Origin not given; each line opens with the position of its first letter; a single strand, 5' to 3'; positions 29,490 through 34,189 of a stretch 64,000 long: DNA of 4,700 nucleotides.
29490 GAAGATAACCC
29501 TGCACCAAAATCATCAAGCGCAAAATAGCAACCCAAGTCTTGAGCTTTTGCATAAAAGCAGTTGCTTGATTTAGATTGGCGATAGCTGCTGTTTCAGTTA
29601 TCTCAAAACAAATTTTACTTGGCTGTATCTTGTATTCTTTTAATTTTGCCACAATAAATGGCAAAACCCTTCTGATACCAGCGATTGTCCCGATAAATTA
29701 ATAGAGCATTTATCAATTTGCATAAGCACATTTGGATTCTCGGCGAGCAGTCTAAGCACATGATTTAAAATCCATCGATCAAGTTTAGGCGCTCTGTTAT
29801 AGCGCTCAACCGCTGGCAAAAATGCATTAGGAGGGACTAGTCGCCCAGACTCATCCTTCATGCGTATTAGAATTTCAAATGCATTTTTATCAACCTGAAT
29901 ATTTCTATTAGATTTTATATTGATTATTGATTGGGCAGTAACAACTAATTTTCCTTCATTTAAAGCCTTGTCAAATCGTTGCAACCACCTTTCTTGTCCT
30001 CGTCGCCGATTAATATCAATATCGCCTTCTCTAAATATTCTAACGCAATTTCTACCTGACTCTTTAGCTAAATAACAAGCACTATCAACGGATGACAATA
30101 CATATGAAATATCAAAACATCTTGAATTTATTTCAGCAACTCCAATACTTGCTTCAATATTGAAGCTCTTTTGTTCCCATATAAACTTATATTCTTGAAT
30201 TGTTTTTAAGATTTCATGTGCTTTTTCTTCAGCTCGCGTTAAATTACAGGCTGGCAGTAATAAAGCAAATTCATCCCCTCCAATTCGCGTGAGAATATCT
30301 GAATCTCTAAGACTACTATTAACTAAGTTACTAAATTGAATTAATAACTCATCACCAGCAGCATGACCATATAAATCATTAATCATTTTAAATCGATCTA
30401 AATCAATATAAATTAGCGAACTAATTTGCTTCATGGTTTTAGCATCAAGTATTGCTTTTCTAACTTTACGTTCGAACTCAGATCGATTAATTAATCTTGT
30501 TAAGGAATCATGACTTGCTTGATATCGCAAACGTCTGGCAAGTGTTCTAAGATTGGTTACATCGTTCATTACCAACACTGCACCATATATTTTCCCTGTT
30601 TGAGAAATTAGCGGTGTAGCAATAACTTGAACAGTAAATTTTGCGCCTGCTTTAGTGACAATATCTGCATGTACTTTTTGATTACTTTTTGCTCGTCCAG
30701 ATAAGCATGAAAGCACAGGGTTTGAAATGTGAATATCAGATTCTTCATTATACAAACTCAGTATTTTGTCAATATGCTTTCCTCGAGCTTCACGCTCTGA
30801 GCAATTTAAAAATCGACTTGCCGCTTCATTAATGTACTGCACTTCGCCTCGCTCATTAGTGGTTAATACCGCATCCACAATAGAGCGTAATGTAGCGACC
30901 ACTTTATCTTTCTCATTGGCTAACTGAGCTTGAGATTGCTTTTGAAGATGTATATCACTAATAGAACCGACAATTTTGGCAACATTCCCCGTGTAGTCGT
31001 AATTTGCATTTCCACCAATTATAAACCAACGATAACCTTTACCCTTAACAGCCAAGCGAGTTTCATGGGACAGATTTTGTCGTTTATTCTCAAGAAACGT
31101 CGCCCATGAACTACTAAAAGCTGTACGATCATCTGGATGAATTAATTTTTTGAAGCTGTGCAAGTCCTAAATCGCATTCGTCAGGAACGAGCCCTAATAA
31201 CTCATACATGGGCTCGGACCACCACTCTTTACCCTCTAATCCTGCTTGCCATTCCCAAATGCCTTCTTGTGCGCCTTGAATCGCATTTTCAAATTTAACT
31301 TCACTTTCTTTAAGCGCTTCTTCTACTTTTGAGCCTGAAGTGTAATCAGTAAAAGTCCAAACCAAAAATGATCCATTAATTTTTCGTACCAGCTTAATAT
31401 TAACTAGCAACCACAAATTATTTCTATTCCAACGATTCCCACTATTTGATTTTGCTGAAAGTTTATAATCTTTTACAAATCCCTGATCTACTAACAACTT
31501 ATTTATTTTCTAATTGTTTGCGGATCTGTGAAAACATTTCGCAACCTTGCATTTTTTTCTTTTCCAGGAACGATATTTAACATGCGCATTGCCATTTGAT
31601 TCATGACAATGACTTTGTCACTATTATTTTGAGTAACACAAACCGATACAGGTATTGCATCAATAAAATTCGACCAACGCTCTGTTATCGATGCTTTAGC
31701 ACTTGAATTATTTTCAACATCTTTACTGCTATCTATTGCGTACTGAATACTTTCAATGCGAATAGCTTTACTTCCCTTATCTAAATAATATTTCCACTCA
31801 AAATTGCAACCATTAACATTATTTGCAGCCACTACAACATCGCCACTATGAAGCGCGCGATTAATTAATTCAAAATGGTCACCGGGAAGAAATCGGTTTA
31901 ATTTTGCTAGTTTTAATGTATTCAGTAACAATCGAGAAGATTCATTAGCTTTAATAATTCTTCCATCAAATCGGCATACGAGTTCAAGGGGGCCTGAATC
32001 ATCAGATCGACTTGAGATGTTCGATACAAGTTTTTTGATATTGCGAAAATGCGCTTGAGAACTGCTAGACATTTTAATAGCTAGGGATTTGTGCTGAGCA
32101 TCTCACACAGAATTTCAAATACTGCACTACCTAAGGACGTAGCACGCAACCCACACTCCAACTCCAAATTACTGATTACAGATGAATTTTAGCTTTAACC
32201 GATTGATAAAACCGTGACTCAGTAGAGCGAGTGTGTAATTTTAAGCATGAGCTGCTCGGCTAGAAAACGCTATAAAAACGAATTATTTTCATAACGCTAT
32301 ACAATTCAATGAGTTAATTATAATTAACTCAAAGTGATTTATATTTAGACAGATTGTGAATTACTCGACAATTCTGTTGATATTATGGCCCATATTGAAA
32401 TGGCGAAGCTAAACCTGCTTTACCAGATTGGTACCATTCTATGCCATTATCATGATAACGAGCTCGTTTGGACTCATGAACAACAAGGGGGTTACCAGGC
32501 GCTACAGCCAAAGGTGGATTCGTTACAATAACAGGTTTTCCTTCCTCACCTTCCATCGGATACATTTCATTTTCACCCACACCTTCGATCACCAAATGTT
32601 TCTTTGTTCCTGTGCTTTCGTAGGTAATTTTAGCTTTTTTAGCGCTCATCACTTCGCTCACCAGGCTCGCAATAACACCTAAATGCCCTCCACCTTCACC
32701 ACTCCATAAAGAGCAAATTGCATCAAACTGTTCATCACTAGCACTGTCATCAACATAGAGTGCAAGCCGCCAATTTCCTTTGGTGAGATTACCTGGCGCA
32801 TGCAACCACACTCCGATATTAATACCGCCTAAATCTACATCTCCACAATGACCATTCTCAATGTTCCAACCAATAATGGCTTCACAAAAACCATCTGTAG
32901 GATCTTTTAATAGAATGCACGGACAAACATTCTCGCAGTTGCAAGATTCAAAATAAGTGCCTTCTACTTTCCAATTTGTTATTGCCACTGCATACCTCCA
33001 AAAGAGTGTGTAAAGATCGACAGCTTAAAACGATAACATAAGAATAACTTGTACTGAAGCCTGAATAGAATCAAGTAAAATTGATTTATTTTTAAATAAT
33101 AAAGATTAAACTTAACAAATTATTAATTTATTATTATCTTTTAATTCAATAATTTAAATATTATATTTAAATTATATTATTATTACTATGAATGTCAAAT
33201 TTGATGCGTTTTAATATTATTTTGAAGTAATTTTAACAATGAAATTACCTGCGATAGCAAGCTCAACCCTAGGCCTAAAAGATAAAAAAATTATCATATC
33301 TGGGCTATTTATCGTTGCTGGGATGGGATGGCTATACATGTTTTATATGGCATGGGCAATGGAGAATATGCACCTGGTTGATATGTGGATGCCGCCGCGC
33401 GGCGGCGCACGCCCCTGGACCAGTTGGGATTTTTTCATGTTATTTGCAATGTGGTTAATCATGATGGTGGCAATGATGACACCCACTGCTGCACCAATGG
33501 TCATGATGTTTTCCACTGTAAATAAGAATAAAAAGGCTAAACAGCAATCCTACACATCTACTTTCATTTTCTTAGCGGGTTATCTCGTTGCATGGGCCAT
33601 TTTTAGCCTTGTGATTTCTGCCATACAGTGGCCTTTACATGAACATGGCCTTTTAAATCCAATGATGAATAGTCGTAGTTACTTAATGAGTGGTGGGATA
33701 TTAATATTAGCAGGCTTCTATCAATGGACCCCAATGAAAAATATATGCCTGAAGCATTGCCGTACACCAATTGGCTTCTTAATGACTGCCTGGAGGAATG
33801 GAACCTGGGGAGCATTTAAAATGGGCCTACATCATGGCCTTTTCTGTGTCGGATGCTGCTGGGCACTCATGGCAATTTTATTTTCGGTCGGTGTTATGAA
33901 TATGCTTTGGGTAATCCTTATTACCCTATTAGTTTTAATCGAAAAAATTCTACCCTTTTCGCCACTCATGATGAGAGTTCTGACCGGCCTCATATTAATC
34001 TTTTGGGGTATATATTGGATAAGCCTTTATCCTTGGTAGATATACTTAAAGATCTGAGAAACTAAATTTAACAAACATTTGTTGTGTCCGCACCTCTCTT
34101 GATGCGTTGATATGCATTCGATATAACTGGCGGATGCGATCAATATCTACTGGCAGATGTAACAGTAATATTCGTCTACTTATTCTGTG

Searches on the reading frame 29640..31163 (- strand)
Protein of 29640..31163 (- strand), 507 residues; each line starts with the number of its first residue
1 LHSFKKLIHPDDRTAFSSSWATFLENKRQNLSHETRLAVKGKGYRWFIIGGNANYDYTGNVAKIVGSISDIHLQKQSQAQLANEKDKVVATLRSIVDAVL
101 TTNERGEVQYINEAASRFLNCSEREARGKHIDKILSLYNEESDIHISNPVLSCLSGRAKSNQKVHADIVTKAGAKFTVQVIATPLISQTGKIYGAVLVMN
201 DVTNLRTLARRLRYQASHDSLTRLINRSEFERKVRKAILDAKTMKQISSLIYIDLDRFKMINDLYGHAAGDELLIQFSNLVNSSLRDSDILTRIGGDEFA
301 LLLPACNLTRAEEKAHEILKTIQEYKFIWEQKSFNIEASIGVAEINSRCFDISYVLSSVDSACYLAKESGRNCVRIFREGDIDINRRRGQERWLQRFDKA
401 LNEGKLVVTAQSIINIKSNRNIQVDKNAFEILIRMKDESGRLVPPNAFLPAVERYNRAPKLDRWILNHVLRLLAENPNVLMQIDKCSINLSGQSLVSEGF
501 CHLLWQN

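Call 35: search_protein_families(library=ncbifam, proteins=[window:29640-31163:-], max_evalue=0.00001)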
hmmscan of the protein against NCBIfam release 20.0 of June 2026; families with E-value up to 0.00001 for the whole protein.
window:29640-31163:- (507 aa): 31 families (the best 25 are shown)
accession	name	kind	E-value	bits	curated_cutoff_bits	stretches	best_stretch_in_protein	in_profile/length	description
NF007298.0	PRK09776.1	equivalog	1.3e-113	380.9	1135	1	3-504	474-965/1111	diguanylate cyclase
NF045675.1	PhdiestaseDibA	equivalog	6e-49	166.9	980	1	72-495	64-475/623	phosphodiesterase DibA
NF053781.1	cdiGMPphdstlr2612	equivalog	4.8e-46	157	1600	1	4-501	634-1121/1268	Tlr1612 family c-di-GMP phosphodiesterase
NF007474.0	PRK10060.1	equivalog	2e-42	145.2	782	1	83-499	111-508/663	cyclic di-GMP phosphodiesterase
TIGR00254.1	GGDEF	domain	1.4e-40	138.7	37.4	1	213-376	2-166/168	diguanylate cyclase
NF007423.1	PRK09966.1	equivalog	5.9e-40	137.4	325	1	204-367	227-390/390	diguanylate cyclase DgcN/YfiN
NF038266.1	diguan_SiaD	equivalog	1.8e-39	135.6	290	1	204-374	82-252/252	biofilm regulation diguanylate cyclase SiaD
NF011955.1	PRK15426.1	equivalog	1.6e-37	128.9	408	1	198-375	380-559/564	cellulose biosynthesis regulator diguanylate cyclase DgcQ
NF051473.1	DigCycDgcsShew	equivalog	3.5e-37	128.4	400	1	210-376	129-290/291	diguanylate cyclase DgcS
NF007135.0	PRK09581.1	equivalog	1.1e-35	123.4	474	1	215-374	291-452/457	PleD family two-component system response regulator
NF007380.0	PRK09894.1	equivalog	7.3e-32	110.9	256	1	212-379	125-289/296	diguanylate cyclase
NF008467.0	PRK11359.1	equivalog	1.2e-30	106.2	857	1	217-496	377-643/800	oxygen-sensing cyclic-di-GMP phosphodiesterase DosP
NF052458.1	PhdiestGepA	equivalog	3.6e-29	101.5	1200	1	186-454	391-648/840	phosphodiesterase GepA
NF045673.1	c-di-GMPRcptLapD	equivalog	2.6e-27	95.4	1020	1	209-497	229-507/647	cyclic di-GMP receptor LapD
NF041606.1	dguan_cyc_DgcA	equivalog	3.2e-27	95.4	370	1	219-376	181-338/340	diguanylate cyclase DgcA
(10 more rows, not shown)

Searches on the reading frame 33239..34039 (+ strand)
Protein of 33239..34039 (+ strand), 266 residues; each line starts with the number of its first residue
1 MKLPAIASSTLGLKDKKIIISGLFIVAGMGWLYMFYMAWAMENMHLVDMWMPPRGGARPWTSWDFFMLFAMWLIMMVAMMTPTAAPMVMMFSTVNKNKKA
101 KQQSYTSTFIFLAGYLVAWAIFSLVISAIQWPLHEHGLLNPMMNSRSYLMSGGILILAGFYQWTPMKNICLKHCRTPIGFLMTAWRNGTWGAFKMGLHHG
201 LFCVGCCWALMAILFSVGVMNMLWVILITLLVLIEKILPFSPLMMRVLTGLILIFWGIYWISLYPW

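Call 36: search_protein_families(library=pfam, proteins=[window:33239-34039:+], max_evalue=0.0001)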
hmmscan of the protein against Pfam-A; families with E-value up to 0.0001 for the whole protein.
window:33239-34039:+ (266 aa): 1 family
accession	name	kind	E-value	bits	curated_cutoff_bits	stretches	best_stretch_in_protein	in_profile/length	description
PF09948.15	PpoB2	-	3.4e-66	223.2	28.7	1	69-258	1-186/188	Copper chaperone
